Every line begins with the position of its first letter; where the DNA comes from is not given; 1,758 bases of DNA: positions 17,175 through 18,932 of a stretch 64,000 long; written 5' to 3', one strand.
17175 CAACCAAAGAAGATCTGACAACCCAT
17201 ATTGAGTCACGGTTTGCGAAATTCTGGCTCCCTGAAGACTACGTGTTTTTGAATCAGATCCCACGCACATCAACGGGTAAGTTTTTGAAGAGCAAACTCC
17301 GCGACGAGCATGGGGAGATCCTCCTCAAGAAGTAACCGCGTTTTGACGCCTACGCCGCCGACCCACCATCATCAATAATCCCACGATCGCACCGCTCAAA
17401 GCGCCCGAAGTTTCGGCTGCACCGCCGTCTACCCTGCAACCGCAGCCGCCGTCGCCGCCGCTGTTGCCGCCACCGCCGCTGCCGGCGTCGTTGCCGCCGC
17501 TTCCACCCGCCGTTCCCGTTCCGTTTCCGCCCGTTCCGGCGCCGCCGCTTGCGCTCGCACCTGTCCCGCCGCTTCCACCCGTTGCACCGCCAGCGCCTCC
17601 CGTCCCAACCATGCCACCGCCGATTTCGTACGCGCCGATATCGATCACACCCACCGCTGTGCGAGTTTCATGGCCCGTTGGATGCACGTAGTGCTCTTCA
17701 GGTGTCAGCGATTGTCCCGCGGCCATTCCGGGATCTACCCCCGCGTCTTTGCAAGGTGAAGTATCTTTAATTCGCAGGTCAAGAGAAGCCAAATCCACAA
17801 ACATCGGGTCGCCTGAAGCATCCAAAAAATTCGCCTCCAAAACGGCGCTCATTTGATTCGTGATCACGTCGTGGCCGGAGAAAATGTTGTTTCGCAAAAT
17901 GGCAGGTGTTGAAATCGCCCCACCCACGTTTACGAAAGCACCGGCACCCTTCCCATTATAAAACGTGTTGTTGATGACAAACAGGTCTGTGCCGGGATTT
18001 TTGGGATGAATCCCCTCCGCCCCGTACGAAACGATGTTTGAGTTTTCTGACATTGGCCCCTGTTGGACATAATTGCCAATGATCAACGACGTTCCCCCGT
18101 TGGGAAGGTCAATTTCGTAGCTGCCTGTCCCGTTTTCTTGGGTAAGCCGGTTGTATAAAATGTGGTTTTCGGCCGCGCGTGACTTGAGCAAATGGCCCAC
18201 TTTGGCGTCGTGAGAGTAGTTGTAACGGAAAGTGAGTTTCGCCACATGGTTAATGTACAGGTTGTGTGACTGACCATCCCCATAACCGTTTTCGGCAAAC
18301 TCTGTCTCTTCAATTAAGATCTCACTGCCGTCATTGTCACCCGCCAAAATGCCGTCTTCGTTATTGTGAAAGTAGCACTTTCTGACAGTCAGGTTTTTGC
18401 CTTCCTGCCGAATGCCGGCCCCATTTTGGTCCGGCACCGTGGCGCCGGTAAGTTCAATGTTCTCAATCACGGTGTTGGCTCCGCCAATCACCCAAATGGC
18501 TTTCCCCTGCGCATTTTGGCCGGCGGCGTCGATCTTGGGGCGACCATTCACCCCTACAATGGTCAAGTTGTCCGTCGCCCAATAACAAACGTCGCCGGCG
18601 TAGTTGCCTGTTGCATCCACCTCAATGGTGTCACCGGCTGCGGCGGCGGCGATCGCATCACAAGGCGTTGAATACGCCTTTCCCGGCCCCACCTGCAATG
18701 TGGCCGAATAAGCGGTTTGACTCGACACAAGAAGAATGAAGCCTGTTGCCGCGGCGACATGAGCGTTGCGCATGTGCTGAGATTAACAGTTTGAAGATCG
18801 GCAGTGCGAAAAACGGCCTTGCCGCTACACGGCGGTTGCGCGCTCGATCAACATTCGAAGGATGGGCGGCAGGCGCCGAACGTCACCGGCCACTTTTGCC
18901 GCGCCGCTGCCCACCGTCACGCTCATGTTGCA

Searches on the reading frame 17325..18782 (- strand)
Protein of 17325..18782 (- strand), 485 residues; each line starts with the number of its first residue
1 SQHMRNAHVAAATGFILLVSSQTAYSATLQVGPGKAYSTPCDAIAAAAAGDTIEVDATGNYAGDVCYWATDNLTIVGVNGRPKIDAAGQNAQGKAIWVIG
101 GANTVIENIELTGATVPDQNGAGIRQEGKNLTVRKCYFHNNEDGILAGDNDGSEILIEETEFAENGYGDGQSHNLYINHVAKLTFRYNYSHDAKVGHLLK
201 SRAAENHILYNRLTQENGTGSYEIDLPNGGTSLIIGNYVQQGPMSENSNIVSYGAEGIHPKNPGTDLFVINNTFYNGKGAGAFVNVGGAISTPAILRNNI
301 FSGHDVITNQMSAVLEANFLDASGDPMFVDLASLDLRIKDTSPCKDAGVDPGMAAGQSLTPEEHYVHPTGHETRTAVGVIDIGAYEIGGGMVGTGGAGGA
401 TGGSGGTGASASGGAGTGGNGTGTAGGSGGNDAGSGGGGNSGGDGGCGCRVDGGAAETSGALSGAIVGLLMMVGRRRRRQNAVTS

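Call 83: search_protein_families(library=pfam, proteins=[window:17325-18782:-], max_evalue=0.0001)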
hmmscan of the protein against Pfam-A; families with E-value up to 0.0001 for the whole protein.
window:17325-18782:- (485 aa): 1 family
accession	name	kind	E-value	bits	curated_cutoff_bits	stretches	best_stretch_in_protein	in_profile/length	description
PF13229.12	Beta_helix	-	2.1e-12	47.4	25.9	1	89-221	19-142/158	Right handed beta helix region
